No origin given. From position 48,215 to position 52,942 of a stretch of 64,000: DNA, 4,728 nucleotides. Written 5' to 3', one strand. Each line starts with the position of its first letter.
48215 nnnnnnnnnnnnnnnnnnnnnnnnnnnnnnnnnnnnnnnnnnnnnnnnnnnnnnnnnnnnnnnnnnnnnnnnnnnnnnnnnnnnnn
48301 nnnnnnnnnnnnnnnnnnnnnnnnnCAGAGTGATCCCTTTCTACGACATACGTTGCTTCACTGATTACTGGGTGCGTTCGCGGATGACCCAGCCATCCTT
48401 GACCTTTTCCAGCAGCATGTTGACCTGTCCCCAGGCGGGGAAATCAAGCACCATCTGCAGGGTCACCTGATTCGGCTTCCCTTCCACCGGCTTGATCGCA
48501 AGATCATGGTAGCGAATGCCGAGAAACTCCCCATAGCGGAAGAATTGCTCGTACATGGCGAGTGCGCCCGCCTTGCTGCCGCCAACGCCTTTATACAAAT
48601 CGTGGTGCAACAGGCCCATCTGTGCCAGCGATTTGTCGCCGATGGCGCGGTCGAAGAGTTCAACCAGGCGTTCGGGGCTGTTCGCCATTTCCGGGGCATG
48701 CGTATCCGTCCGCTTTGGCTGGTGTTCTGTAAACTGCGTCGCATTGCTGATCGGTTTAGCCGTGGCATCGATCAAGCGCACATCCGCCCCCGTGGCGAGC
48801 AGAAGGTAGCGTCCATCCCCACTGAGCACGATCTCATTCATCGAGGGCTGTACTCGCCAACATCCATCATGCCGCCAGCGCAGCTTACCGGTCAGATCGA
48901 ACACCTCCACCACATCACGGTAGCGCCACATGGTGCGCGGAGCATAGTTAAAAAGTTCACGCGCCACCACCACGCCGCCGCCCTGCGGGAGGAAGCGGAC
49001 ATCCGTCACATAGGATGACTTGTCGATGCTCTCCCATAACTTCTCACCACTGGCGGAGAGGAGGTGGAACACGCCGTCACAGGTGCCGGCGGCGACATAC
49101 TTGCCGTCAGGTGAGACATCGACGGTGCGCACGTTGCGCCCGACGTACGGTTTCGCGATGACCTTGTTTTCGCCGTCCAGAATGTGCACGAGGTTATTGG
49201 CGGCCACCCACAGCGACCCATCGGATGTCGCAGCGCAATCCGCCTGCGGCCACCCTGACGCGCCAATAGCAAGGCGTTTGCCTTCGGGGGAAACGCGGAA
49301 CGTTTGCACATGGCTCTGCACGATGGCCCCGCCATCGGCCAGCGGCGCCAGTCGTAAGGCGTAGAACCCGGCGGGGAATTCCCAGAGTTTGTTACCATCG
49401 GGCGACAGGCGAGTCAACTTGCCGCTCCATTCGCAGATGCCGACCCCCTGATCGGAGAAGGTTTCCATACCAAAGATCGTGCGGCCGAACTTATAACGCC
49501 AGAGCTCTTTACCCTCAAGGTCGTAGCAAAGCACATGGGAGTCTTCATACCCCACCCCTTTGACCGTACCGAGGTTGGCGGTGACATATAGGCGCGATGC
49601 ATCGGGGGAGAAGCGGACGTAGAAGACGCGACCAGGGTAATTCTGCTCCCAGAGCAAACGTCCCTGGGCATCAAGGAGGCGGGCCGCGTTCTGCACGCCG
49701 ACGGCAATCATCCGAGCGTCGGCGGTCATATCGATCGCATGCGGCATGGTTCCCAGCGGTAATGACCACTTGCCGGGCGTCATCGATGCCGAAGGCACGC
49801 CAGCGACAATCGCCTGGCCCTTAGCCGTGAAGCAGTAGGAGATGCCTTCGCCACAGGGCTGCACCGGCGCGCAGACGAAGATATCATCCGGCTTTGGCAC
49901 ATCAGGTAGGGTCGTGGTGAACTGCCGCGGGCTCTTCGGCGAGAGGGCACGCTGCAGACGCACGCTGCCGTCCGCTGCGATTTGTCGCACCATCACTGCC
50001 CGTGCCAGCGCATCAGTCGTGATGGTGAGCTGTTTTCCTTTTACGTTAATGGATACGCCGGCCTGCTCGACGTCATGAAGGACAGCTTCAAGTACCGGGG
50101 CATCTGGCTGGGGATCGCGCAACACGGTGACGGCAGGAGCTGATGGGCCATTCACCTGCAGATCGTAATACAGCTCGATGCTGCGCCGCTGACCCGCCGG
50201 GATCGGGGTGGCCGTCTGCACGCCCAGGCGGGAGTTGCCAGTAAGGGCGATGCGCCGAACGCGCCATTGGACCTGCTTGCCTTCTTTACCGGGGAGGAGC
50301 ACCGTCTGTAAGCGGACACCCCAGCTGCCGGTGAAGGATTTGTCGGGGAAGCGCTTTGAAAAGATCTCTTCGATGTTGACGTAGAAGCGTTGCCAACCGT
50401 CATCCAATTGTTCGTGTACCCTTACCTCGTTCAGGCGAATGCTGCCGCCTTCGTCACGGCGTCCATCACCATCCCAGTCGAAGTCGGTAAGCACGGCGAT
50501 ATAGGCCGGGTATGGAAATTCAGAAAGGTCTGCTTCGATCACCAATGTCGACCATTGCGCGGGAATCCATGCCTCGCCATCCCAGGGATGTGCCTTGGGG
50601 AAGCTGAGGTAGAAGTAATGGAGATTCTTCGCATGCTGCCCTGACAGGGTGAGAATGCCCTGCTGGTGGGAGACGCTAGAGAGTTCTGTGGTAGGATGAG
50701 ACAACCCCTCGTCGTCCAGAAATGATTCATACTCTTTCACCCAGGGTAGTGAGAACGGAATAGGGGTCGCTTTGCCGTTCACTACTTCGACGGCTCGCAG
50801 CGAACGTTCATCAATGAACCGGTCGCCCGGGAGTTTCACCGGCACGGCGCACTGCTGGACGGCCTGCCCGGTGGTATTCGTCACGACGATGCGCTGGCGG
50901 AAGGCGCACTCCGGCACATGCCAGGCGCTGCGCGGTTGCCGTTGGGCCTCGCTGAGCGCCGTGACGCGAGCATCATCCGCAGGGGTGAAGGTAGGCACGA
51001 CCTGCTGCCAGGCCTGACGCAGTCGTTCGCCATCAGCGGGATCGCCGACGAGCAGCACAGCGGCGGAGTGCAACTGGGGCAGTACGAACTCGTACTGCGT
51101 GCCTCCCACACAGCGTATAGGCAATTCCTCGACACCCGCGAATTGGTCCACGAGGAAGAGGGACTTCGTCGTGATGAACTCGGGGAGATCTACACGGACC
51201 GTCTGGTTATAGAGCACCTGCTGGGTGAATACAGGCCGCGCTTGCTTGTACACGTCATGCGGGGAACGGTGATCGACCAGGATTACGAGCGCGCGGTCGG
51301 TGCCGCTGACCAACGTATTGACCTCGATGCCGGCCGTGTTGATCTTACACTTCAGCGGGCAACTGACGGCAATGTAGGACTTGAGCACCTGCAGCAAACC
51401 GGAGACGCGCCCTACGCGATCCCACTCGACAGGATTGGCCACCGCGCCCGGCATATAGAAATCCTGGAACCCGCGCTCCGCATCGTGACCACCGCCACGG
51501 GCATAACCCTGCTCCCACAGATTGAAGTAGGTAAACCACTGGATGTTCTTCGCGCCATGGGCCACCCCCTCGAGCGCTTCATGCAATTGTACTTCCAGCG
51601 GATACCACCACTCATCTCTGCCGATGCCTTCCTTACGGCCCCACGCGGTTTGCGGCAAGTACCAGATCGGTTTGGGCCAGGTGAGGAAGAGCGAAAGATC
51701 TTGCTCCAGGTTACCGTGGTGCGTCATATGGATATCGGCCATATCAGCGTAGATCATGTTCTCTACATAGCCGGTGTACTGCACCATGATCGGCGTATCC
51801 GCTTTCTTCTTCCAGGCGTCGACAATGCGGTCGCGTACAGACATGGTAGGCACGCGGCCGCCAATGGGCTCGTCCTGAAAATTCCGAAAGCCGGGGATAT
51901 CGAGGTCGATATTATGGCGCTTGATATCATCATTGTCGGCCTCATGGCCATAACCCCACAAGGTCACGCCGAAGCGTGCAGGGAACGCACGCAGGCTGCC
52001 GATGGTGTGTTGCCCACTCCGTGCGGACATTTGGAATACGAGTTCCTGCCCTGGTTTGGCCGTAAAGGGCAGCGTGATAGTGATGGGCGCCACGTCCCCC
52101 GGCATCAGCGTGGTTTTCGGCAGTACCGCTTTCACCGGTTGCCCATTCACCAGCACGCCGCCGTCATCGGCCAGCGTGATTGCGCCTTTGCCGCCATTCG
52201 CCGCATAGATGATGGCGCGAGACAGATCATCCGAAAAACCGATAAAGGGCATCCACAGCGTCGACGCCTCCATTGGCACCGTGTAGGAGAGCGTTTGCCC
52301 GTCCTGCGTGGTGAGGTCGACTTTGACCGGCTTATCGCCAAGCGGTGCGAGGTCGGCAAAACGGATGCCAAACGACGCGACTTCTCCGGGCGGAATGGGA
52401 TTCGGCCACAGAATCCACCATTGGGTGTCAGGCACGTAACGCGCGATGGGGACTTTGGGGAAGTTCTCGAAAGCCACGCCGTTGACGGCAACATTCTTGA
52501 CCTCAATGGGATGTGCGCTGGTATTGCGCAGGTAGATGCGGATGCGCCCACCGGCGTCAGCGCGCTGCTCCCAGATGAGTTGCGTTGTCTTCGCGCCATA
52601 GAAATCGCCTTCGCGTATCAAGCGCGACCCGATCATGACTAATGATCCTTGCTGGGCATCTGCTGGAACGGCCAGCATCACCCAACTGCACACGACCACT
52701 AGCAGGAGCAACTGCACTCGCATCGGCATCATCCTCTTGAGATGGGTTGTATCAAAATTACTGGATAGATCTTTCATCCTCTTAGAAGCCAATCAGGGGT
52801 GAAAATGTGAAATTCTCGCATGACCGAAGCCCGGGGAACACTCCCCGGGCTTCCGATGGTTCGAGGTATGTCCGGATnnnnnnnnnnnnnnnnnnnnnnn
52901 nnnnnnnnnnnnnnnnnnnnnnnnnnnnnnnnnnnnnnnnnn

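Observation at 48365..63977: Five-gene cassette of giant and medium, mostly signal-peptide-bearing, proteins with a shared C-terminal module and Ca-loop repeats: candidate novel extracellular glycan-processing machine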

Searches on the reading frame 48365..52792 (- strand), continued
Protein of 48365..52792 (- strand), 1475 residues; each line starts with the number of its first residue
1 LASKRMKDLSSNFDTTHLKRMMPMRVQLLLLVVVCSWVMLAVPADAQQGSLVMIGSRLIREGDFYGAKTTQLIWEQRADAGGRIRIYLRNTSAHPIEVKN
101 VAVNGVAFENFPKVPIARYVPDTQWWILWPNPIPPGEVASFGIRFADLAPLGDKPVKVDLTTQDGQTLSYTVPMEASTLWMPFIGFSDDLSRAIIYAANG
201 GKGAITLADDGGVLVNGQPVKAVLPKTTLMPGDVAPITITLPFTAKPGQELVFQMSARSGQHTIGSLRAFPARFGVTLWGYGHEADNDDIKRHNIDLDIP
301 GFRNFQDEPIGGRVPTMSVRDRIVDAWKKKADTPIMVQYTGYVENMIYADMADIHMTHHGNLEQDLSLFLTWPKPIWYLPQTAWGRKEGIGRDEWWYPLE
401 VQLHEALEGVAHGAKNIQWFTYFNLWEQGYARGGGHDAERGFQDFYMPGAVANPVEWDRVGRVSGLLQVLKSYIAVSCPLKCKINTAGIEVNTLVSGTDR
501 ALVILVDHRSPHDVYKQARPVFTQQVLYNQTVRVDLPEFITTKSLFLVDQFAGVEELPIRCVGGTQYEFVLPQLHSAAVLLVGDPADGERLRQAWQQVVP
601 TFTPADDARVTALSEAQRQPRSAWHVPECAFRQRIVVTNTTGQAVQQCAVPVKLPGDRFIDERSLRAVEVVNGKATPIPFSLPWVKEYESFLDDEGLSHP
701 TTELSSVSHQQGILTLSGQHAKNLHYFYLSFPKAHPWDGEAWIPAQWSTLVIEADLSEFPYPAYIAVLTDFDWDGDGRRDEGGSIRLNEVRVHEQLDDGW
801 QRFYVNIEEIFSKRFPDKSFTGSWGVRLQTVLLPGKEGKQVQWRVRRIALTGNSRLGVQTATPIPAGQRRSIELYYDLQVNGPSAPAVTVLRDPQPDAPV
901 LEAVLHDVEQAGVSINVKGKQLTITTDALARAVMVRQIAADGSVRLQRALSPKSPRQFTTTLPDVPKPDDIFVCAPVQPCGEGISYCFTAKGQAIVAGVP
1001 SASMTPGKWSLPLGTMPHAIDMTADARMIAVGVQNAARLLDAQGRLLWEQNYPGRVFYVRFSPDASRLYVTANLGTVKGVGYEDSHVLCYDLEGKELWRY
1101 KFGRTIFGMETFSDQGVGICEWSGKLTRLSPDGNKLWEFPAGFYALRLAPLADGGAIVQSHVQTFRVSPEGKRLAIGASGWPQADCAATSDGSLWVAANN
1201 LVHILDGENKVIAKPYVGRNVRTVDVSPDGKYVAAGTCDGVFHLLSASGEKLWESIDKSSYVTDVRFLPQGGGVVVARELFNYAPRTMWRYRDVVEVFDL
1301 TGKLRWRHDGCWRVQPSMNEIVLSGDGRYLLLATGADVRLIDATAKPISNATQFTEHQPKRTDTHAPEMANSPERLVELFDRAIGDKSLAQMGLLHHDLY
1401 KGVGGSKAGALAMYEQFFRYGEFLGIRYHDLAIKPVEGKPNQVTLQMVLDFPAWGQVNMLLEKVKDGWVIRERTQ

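Call 40: find_encoding_contigs(protein=P0025, flank=10000, max_places=2)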
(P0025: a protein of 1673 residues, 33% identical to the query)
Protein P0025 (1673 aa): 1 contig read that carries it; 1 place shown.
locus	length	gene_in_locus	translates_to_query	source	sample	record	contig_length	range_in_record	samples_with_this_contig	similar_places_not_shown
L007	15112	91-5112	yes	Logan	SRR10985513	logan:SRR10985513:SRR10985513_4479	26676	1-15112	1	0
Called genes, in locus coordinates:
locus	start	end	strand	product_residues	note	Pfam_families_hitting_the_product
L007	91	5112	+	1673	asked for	PF23381:Beta-prop_IFT122_1st (faint), PF23414:Beta-prop_EML_2 (weak), PF22352:K319L-like_PKD, PF13385:Laminin_G_3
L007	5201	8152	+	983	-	PF22637:CBM_4_9_1 (faint), PF13290:CHB_HEX_C_1, PF13287:Fn3_assoc, PF13290:CHB_HEX_C_1, PF13287:Fn3_assoc, PF13385:Laminin_G_3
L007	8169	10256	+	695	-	PF19773:DUF6259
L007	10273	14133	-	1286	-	-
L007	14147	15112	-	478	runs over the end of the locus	-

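Call 85: search_solved_structures(query=L001:18598-21705:-, max_evalue=1)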
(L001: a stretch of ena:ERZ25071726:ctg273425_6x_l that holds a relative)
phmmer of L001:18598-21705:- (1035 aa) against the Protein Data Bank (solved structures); distinct sequences matched with E-value up to 1: 2.
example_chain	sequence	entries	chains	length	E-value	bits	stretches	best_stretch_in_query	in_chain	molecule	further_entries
2gk3_A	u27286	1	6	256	0.00051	21.2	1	82-273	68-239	putative cytoplasmic protein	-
3soz_A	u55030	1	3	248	0.00079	20.5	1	83-267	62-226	Cytoplasmic Protein STM1381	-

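Call 90: search_protein_families(library=pfam, proteins=[L001:18598-21705:-], max_evalue=0.05)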
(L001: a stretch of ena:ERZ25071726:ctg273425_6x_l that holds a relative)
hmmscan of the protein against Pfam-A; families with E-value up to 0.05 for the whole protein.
L001:18598-21705:- (1035 aa): 3 families
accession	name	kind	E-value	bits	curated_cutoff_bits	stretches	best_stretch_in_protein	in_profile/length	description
PF08532.16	Glyco_hydro_42M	-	3.5e-06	27.1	25.8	1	738-789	40-87/207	Beta-galactosidase trimerisation domain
PF07090.17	GATase1_like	-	8.5e-06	25.9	27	1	82-274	57-232/247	Putative glutamine amidotransferase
PF14258.12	DUF4350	-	0.021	15.5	30.4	0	118-259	49-157/181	Domain of unknown function (DUF4350)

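Call 118: search_solved_structures(query=A7, max_evalue=1)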
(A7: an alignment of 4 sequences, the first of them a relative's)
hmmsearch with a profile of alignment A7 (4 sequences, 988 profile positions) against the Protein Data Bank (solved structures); distinct sequences matched with E-value up to 1: 3.
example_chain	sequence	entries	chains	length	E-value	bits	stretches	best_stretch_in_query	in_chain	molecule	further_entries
2gk3_A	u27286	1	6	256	0.00055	21.1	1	72-220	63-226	putative cytoplasmic protein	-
3soz_A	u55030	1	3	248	0.00062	20.9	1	75-220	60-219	Cytoplasmic Protein STM1381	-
5xb7_A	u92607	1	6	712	0.6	11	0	579-606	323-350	Beta-galactosidase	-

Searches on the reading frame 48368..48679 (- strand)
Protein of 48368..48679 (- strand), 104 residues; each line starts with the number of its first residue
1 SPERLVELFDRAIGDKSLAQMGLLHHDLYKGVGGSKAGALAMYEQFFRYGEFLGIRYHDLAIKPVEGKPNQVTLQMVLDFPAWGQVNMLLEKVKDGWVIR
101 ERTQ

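Call 124: search_protein_families(library=pfam, proteins=[window:48368-48679:-], max_evalue=5)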
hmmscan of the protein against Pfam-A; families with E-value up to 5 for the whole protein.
seq(104 aa): 0 families

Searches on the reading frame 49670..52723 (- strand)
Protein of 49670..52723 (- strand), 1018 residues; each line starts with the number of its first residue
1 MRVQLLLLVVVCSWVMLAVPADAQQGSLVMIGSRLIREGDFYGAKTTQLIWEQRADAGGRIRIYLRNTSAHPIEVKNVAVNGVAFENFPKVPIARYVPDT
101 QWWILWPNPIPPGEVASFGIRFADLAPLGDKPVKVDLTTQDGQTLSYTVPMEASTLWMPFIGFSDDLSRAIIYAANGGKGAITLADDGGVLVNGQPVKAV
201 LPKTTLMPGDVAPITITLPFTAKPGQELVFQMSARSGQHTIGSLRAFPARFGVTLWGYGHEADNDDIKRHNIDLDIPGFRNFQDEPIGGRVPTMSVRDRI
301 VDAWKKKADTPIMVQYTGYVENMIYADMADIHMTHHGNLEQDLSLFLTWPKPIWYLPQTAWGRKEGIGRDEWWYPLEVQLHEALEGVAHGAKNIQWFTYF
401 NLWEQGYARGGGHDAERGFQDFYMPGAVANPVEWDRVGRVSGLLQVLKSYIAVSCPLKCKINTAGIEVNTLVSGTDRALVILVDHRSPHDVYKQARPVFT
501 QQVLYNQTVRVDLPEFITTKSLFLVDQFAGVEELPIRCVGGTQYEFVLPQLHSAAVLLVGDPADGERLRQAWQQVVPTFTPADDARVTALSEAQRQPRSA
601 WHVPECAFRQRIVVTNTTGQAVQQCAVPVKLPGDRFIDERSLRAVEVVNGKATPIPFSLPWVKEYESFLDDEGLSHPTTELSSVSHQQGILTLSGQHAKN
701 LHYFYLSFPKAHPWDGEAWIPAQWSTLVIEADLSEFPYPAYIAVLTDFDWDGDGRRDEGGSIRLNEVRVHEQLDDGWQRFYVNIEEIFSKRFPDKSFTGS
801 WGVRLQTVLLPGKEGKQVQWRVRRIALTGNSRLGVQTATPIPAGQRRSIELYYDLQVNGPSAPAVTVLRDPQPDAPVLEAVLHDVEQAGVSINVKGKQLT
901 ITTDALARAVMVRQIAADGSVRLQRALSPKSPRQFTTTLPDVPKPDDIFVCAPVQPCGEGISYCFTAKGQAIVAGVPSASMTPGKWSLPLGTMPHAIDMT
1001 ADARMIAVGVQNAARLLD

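Call 51: predict_structure(alignment_id=A2)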
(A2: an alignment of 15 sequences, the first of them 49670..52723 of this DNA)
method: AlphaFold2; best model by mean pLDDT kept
length: 1018 residues; sequences in the alignment: 15
mean_pLDDT: 79.3   pTM: 0.79
mean pLDDT of the five models: 79.3, 76.5, 75.5, 75.3, 74.8
residues with pLDDT >= 90: 399; 70-90: 376; 50-70: 109; < 50: 134
segments of 3 or more residues with pLDDT < 50: 1-25, 258-260, 360-373, 399-427, 488-498, 860-871, 976-1005
pLDDT, mean of each block of 10 residues (from residue 1): 44 38 59 92 66 74 95 95 92 82 95 96 89 94 92 89 95 93 91 93 91 94 95 92 94 71 74 70 77 91 90 84 90 81 90 78 39 65 91 75 34 30 41 78 94 89 85 91 71 45 85 87 93 93 91 93 96 87 71 84 93 90 83 71 89 84 73 53 75 80 79 67 84 80 90 84 73 73 84 81 88 75 81 82 92 73 39 67 89 96 94 89 92 96 93 88 93 55 33 46 49 50
secondary structure, 60 per line:
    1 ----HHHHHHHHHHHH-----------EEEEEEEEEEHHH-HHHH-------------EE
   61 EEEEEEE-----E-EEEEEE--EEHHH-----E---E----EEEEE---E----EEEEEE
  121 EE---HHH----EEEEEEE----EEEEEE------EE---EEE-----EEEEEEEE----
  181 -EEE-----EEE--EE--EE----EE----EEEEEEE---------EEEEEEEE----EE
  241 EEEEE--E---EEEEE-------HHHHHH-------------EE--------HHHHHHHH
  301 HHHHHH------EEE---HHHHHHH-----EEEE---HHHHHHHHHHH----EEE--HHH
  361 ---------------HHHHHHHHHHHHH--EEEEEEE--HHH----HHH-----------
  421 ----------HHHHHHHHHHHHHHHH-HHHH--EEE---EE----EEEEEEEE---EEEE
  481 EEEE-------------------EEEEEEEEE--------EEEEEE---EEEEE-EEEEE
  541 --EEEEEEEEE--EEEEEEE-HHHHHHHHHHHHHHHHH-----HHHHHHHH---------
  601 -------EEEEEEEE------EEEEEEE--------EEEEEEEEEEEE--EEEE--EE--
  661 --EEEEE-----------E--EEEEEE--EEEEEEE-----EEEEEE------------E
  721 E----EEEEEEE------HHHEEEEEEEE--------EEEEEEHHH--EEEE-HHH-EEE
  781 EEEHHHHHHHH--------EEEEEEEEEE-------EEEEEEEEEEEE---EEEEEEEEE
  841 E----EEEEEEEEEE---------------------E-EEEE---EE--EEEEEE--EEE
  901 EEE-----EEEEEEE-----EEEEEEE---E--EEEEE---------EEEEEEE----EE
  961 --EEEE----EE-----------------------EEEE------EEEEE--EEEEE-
elements in order (helices of 4 or more, strands of 3 or more residues): H5-16 E28-37 H42-45 E59-67 E75-80 E102-106 E115-122 E133-139 E144-149 E161-163 E169-176 E182-184 E190-192 E211-217 E227-234 E239-245 E252-256 H264-269 H293-306 E313-315 H319-325 E331-334 H338-348 E353-355 H376-388 E391-397 H431-446 H448-451 E454-456 E466-473 E477-484 E504-512 E521-526 E530-534 E536-540 E543-551 E554-560 H562-578 H584-591 E608-615 E622-628 E637-648 E651-654 E663-667 E682-687 E690-696 E702-707 E726-732 E742-749 E758-763 E769-772 E778-783 H784-791 E800-809 E817-828 E832-841 E846-855 E879-882 E890-895 E898-903 E909-915 E921-927 E934-938 E948-954 E963-966 E996-999 E1006-1010 E1013-1017

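Call 97: search_solved_structures(query=A2, max_evalue=1)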
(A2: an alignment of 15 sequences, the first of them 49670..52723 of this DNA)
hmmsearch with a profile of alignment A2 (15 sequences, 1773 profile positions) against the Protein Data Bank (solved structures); distinct sequences matched with E-value up to 1: 288 (the best 60 are shown).
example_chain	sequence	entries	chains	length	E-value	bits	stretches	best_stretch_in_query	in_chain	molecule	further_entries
2ymu_A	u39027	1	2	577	8.2e-50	172.6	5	1124-1279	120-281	WD-40 REPEAT PROTEIN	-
7bie_A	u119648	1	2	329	2.1e-29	104.9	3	1168-1279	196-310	nvWRAP-T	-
7bid_A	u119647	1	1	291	6.6e-27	96.6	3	1124-1272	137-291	v31WRAP-T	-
7bif_A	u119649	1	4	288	1.1e-26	95.9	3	1169-1279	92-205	v22WRAP-T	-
7big_A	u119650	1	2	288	4.7e-26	93.8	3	1124-1279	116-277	v13WRAP-T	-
5yzv_A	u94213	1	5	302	7.9e-19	69.9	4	1169-1280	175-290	Probable serine/threonine-protein kinase PkwA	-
6r60_A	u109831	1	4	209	1.3e-15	59.2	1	1225-1279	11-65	WD-40 repeat protein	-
6r5y_A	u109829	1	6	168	2.5e-12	48.3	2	1200-1279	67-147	WD-40 repeat protein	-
9eh1_W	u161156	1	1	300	2.1e-11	45.2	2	1170-1278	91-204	Superkiller complex protein 8, N-terminally processed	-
6gmh_W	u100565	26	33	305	2.3e-11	45.1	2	1170-1278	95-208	WD repeat-containing protein 61 | WDR61 | Superkiller complex protein 8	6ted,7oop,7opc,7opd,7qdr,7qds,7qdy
3ow8_A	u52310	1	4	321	2.8e-11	44.8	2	1170-1278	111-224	WD repeat-containing protein 61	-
9h2q_B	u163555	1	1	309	3.7e-10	41.1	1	1170-1277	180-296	Autophagy-related protein 16-1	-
6tji_A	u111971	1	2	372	6.9e-10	40.2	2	1074-1257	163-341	Cake10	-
6tjh_A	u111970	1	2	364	3.1e-09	38.1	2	1074-1257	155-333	Cake9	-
6tjg_A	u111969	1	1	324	7.9e-09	36.7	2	1074-1257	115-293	Cake8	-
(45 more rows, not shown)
